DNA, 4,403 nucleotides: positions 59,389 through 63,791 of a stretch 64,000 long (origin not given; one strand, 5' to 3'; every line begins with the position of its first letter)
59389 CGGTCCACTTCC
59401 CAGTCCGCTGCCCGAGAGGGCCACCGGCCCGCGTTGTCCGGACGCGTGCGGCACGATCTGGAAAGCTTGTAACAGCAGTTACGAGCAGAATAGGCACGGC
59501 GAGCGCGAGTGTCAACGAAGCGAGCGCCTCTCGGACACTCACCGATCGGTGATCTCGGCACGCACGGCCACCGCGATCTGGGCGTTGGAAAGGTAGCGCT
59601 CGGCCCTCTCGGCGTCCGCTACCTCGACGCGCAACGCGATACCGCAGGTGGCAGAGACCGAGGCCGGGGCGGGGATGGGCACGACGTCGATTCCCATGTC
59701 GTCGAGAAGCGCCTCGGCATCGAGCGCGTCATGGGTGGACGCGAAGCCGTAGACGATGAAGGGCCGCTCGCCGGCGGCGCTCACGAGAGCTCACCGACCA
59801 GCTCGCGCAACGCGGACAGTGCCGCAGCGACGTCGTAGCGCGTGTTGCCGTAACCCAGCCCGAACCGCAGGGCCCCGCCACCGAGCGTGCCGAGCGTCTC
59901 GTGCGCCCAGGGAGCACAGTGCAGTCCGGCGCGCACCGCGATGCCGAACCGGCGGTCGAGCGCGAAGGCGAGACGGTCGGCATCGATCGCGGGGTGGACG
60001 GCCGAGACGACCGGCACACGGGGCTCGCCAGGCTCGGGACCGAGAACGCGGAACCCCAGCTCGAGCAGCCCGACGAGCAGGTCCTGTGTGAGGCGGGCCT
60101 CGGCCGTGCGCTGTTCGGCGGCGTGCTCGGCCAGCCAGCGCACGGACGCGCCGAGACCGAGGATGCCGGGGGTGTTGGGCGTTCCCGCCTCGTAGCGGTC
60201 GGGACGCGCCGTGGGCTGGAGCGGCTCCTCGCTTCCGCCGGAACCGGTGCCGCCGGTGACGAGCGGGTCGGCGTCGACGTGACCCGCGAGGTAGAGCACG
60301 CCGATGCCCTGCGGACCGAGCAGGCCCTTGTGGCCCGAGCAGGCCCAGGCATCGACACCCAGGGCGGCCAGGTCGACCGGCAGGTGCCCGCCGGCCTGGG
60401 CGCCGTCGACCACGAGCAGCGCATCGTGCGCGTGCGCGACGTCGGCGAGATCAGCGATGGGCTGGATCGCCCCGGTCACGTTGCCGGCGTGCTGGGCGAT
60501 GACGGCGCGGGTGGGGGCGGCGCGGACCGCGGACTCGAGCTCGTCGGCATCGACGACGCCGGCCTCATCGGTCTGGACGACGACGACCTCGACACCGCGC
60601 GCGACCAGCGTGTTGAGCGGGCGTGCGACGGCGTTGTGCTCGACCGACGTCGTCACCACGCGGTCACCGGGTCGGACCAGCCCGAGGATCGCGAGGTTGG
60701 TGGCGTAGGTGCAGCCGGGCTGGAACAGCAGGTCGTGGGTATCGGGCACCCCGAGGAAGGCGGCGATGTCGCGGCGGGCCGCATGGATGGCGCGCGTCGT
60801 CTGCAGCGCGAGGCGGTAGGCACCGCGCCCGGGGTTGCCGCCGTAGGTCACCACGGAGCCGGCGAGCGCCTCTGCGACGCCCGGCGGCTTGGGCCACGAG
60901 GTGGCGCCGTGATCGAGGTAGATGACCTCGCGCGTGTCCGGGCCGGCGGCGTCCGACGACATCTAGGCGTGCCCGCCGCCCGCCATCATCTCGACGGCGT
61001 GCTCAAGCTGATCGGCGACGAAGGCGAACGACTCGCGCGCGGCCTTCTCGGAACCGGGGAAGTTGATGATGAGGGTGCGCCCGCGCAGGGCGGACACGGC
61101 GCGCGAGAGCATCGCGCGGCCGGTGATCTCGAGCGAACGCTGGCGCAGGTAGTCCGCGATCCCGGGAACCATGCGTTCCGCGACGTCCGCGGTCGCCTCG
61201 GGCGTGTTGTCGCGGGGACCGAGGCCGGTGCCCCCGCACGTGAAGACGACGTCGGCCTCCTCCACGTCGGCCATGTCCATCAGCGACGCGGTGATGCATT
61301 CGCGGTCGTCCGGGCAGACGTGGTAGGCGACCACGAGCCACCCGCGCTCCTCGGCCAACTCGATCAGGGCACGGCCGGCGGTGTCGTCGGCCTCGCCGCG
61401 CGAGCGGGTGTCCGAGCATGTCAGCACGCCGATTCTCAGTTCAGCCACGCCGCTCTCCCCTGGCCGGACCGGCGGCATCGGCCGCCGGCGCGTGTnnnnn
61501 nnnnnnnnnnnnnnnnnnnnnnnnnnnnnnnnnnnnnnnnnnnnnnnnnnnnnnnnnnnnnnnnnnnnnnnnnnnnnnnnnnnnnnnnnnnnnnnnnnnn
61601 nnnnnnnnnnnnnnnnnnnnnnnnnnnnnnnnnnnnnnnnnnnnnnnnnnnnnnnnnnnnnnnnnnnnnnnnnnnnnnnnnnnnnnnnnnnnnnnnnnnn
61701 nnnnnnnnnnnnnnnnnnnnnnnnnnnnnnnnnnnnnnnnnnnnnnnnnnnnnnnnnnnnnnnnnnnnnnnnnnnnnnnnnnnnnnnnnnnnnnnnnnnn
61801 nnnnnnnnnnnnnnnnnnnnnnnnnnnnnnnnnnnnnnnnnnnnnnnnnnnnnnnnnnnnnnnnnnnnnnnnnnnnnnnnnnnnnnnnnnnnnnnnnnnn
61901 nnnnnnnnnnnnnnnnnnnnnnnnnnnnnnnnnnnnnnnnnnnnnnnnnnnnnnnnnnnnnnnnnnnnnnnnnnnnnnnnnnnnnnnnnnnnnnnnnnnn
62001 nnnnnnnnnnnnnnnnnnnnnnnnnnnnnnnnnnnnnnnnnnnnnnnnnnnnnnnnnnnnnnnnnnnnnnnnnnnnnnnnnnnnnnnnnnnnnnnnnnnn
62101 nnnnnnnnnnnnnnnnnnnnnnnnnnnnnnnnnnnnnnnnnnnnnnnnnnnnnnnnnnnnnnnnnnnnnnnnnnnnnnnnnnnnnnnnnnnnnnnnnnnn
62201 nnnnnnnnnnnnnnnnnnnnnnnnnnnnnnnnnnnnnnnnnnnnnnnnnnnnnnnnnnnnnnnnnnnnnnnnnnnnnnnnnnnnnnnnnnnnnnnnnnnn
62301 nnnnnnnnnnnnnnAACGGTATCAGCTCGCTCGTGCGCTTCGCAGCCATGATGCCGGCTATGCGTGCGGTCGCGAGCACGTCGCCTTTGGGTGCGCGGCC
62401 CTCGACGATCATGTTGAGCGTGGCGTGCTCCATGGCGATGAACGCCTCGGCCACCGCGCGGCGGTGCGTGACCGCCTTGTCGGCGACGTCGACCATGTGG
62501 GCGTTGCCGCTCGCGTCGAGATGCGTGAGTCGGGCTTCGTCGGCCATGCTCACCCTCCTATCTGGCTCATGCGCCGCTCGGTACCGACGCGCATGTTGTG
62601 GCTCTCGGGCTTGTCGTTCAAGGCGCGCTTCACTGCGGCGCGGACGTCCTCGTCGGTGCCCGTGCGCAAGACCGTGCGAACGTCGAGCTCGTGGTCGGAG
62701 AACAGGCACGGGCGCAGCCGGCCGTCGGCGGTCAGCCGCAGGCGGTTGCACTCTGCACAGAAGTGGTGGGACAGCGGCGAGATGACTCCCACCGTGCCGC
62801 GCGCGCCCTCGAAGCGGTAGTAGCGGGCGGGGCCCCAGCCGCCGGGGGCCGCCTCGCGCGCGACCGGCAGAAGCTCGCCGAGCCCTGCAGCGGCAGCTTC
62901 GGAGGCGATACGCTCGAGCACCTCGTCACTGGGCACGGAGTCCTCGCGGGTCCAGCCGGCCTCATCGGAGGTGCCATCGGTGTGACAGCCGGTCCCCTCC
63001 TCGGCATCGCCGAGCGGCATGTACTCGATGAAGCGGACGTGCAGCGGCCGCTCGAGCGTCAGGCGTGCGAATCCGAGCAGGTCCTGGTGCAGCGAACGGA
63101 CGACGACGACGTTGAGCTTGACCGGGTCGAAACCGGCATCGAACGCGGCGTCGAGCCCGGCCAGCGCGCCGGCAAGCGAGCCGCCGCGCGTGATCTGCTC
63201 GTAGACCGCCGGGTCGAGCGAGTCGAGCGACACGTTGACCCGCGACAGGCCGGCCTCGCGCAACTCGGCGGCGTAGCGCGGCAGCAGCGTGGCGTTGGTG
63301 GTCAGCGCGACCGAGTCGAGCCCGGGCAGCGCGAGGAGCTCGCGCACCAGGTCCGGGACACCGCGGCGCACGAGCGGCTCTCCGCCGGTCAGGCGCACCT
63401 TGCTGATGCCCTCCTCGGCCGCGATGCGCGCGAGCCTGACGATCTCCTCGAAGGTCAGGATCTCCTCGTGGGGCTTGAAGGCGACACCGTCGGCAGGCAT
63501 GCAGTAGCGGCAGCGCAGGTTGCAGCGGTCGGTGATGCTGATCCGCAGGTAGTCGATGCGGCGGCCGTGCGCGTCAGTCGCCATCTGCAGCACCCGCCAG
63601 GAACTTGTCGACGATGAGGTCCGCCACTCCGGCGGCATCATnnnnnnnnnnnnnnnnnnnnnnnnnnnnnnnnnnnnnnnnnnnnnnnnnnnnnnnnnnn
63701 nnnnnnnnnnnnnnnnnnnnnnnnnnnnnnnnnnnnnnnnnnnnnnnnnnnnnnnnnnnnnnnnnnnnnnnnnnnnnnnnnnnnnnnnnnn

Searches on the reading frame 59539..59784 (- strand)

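Call 38: search_protein_families(library=pfam, proteins=[window:59539-59784:-])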
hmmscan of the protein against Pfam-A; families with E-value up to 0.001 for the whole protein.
window:59539-59784:- (81 aa): 1 family
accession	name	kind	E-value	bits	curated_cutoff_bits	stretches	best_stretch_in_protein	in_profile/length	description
PF11823.13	Se_S_carrier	-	2.7e-15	56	25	1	14-72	6-64/69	Putative Se/S carrier protein-like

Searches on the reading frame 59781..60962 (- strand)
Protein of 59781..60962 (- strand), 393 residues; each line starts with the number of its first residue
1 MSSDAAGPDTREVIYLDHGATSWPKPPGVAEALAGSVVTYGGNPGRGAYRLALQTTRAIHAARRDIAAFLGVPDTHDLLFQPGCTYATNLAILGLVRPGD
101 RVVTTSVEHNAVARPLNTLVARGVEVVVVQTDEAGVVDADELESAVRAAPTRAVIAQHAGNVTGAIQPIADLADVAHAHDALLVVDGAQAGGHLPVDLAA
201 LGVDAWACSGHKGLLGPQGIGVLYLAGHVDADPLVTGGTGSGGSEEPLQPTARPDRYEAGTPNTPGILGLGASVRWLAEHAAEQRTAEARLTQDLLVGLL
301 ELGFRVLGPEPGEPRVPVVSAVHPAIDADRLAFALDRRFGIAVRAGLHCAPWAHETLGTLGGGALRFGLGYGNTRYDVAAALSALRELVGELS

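Call 11: search_protein_families(library=pfam, proteins=[window:59781-60962:-])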
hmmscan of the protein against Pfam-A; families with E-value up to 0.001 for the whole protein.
window:59781-60962:- (393 aa): 5 families
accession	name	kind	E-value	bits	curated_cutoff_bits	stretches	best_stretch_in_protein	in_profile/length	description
PF00266.25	Aminotran_5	-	1.8e-80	271.2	21.5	1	14-379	1-369/371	Aminotransferase class-V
PF00155.27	Aminotran_1_2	-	7.7e-11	42.2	19.7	1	53-190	38-189/361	Aminotransferase class I and II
PF01212.27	Beta_elim_lyase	-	4.7e-09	36.4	27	1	76-225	48-211/288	Beta-eliminating lyase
PF01053.26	Cys_Met_Meta_PP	-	2.4e-08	33.4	27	1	86-216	78-202/381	Cys/Met metabolism PLP-dependent enzyme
PF01041.23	DegT_DnrJ_EryC1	-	5.8e-07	29.5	19.8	1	84-192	48-151/360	DegT/DnrJ/EryC1/StrS aminotransferase family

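Call 21: find_encoding_contigs(protein=window:59781-60962:-, flank=10000, max_places=2)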
Protein window:59781-60962:- (393 aa): 2 contigs read that carry it; 2 places shown.
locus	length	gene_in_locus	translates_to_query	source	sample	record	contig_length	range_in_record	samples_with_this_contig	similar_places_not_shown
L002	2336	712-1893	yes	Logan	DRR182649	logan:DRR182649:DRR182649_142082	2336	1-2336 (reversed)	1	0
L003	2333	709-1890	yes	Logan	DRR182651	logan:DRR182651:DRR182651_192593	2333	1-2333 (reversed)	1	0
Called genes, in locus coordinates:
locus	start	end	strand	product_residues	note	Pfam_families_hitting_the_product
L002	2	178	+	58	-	?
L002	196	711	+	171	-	PF00994:MoCF_biosynth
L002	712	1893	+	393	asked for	PF00155:Aminotran_1_2, PF00266:Aminotran_5, PF01212:Beta_elim_lyase, PF01041:DegT_DnrJ_EryC1 (weak), PF01053:Cys_Met_Meta_PP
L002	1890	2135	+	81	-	PF11823:Se_S_carrier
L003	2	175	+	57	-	?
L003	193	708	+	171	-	PF00994:MoCF_biosynth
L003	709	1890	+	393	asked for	PF00155:Aminotran_1_2, PF00266:Aminotran_5, PF01212:Beta_elim_lyase, PF01041:DegT_DnrJ_EryC1 (weak), PF01053:Cys_Met_Meta_PP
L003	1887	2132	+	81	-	PF11823:Se_S_carrier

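Call 53: search_protein_families(library=ncbifam, proteins=[window:59781-60962:-], max_evalue=0.01)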
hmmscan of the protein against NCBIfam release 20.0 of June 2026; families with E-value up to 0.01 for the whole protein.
window:59781-60962:- (393 aa): 77 families (the best 25 are shown)
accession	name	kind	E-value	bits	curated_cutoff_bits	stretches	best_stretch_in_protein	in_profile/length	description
TIGR01977.1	am_tr_V_EF2568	hypoth_equivalog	1.5e-107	359.9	377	1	14-388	1-376/376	cysteine desulfurase family protein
NF040779.1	Sec_lyase_SclA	exception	7.7e-94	314.7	525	1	14-388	1-376/378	selenocysteine lyase SclA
TIGR01979.1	sufS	subfamily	6.5e-65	219.5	475.1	1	11-387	17-397/403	SufS family cysteine desulfurase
TIGR03402.1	FeS_nifS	equivalog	1.2e-50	172.3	530.75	1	14-391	1-372/379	cysteine desulfurase NifS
TIGR03235.1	DNA_S_dndA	equivalog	8.2e-46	156.9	480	1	15-349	1-324/353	cysteine desulfurase DndA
NF041166.1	f2_encap_cargo1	exception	9.4e-46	157.1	800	1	11-388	244-623/623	family 2A encapsulin nanocompartment cargo protein cysteine desulfurase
NF008126.0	PRK10874.1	equivalog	3.3e-43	148.3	607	1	12-387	19-394/401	cysteine desulfurase CsdA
TIGR03392.1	FeS_syn_CsdA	equivalog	4.1e-43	148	493.6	1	12-386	16-390/398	cysteine desulfurase CsdA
NF006791.0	PRK09295.1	equivalog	9e-42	143.6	661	1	12-351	23-366/406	cysteine desulfurase SufS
TIGR02006.1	IscS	equivalog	9.4e-36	123.7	643.2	1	13-301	4-281/402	IscS subfamily cysteine desulfurase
NF010611.0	PRK14012.1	equivalog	4.9e-34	117.9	548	1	13-349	6-330/406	IscS subfamily cysteine desulfurase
TIGR01976.1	am_tr_V_VC1184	hypoth_equivalog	9.4e-33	114.1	352.35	1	10-385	16-401/401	cysteine desulfurase-like protein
TIGR03403.1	nifS_epsilon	equivalog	2.2e-29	102.4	587.7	1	14-350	1-325/382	NifS family cysteine desulfurase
NF002806.0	PRK02948.1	subfamily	5.5e-29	101.3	304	1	14-303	2-277/381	IscS subfamily cysteine desulfurase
TIGR04343.1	egtE_PLP_lyase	equivalog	5.8e-19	68.1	400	1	47-279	44-267/370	ergothioneine biosynthesis PLP-dependent enzyme EgtE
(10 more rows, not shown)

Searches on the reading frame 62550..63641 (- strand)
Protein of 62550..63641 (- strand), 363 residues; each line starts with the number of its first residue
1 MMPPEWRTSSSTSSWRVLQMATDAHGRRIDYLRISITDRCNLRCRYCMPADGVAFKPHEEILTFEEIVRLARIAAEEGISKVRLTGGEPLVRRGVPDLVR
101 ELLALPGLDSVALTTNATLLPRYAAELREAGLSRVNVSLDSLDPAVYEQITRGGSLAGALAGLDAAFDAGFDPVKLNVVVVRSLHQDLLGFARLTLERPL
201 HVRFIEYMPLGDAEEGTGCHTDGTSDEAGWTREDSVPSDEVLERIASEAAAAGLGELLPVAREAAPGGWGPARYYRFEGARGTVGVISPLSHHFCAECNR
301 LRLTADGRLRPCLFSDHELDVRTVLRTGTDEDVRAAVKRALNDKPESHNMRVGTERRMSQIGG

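Call 11: search_protein_families(library=pfam, proteins=[window:62550-63641:-])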
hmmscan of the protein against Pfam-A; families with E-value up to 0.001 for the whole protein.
window:62550-63641:- (363 aa): 3 families
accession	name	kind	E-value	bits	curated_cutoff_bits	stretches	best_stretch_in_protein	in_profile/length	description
PF04055.27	Radical_SAM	-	3.7e-34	118.7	29.5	1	34-182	1-152/166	Radical SAM superfamily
PF06463.18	Mob_synth_C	-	3.1e-32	111.7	37.4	1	201-349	2-127/128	Molybdenum Cofactor Synthesis C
PF13353.11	Fer4_12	-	4.1e-05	24.3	22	1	38-104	13-79/137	4Fe-4S single cluster domain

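Call 19: find_encoding_contigs(protein=window:62550-63641:-, flank=10000, max_places=3)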
Protein window:62550-63641:- (363 aa): no gene with exactly this product is on record in the collection.
